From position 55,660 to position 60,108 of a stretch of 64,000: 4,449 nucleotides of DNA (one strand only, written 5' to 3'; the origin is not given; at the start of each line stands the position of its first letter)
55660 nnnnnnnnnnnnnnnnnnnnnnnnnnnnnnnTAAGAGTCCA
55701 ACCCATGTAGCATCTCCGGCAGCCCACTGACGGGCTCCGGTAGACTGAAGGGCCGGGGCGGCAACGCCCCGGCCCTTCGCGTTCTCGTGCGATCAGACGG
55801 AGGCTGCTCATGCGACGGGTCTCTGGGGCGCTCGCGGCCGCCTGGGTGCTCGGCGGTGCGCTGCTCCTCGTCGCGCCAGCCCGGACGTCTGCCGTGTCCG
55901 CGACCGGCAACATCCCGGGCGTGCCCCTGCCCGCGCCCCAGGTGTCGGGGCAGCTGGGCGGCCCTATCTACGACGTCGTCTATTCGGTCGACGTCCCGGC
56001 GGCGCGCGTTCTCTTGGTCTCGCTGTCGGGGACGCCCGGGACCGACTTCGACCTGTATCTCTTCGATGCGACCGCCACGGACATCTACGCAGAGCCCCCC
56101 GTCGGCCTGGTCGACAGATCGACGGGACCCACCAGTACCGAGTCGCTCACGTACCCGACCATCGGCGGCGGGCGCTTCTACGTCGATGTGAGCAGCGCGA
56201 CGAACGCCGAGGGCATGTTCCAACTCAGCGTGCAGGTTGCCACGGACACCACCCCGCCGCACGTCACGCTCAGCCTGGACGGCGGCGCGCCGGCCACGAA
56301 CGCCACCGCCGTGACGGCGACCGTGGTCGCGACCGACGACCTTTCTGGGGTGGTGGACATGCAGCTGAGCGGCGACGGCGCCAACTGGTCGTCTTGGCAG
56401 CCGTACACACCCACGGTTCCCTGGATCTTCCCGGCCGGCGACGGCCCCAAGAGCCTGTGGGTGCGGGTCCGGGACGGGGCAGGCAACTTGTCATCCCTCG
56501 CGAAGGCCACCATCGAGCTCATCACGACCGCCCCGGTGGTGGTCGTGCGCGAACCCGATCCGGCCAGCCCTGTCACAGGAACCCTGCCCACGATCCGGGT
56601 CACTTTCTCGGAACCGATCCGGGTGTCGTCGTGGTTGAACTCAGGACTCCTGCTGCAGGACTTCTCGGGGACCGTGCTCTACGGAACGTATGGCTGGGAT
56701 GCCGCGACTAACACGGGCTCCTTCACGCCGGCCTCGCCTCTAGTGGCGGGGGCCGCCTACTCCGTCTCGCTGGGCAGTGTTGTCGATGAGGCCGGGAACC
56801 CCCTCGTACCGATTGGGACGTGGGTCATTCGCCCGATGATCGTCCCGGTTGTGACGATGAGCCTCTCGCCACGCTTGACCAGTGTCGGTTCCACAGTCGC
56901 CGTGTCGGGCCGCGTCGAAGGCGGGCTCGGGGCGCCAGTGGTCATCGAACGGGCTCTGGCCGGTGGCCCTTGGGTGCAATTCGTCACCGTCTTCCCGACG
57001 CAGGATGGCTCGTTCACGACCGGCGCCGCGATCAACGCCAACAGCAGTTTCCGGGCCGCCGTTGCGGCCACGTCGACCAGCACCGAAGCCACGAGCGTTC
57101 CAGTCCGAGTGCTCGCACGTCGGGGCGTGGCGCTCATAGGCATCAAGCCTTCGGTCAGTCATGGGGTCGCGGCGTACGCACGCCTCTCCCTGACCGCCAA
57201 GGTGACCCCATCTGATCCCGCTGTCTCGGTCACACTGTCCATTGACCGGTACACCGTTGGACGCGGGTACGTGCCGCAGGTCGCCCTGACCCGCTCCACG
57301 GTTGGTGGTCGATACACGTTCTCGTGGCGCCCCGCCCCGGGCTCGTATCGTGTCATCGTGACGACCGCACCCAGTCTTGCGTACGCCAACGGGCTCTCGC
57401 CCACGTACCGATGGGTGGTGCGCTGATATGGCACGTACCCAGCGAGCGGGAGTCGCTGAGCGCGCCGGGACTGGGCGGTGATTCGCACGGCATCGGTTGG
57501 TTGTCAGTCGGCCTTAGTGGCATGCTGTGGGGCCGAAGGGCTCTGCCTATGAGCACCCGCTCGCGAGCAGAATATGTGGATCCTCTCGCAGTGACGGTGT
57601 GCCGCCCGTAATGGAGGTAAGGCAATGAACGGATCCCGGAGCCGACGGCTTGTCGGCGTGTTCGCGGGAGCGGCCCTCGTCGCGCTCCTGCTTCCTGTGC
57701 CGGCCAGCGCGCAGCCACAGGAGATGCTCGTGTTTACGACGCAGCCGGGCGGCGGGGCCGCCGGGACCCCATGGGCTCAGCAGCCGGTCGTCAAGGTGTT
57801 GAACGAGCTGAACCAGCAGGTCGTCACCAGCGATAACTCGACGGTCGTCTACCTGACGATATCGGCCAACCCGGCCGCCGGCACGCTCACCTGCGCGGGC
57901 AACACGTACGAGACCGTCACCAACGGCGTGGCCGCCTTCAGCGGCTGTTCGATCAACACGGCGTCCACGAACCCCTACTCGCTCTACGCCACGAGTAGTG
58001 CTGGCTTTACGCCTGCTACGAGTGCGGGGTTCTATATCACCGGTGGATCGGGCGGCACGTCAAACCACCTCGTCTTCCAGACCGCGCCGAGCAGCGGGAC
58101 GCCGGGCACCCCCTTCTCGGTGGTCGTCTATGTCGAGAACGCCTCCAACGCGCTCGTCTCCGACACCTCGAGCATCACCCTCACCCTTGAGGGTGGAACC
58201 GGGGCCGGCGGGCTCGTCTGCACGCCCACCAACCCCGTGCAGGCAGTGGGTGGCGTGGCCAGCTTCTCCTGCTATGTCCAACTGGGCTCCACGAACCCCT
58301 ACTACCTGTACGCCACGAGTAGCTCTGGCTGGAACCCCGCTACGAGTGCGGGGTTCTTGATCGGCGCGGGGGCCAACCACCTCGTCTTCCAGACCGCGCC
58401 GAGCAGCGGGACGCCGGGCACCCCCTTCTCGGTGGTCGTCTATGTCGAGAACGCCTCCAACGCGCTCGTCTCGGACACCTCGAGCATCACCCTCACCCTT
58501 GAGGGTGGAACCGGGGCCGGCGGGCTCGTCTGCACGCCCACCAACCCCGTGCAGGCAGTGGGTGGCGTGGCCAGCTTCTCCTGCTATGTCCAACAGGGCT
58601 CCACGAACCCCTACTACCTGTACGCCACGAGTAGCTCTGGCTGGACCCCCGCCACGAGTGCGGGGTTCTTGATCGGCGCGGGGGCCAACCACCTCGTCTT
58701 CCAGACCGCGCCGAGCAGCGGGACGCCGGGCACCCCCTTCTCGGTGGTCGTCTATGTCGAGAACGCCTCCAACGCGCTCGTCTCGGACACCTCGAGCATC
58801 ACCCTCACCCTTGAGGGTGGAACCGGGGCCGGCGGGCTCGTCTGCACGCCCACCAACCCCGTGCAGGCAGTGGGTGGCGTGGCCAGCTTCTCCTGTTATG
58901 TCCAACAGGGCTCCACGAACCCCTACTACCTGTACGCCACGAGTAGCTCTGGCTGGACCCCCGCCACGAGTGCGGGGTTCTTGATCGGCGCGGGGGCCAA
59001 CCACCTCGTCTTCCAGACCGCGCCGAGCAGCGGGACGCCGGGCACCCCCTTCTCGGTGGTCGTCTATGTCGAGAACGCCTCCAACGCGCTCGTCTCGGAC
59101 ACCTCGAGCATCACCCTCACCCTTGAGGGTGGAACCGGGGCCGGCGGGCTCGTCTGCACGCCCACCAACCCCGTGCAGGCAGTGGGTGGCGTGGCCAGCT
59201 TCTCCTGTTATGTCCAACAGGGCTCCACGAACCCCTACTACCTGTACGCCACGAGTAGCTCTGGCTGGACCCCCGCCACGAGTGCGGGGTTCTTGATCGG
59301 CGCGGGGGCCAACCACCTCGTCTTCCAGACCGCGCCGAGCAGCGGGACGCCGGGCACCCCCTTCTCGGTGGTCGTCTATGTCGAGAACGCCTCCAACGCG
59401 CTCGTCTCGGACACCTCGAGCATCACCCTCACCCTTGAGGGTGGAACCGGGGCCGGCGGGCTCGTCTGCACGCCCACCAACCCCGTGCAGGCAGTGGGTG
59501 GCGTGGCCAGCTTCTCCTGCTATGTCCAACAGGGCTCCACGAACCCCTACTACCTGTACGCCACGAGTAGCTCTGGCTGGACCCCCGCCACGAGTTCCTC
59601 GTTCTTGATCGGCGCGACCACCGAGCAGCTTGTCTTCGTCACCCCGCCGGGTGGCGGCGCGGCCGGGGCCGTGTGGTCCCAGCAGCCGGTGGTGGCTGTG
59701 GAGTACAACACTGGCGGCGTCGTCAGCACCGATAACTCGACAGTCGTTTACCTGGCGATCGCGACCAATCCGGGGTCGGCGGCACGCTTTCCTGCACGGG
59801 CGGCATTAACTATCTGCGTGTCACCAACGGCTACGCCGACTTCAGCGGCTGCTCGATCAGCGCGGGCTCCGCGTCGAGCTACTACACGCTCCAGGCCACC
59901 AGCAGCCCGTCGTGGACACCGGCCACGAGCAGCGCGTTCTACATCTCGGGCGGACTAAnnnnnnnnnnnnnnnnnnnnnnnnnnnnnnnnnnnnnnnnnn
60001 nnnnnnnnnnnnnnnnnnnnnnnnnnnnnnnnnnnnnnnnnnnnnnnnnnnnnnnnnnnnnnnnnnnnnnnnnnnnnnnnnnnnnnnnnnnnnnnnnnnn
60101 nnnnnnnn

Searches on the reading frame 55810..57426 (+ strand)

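Call 36: search_protein_families(library=pfam, proteins=[window:55810-57426:+], max_evalue=0.01)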
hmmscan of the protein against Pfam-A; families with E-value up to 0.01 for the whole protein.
window:55810-57426:+ (538 aa): 2 families
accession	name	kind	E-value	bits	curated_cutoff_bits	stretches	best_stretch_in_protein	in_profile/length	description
PF13205.12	Big_5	-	3.4e-09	37.8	23.6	1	239-336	2-99/105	Bacterial Ig-like domain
PF04151.21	PPC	-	3.7e-06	28.2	25.9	1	57-129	4-70/70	Bacterial pre-peptidase C-terminal domain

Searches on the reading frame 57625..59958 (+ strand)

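Call 36: search_protein_families(library=pfam, proteins=[window:57625-59958:+], max_evalue=0.01)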
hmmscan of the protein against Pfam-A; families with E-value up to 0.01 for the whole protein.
window:57625-59958:+ (777 aa): 2 families
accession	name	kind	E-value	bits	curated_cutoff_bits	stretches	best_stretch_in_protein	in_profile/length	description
PF17789.7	MG4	-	2.4e-09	37.7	24.7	0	255-283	3-31/95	Macroglobulin domain MG4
PF21466.3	GH101_dom-5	-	2.1e-06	28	27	0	159-176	54-71/145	Endo-alpha-N-acetylgalactosaminidase, domain 5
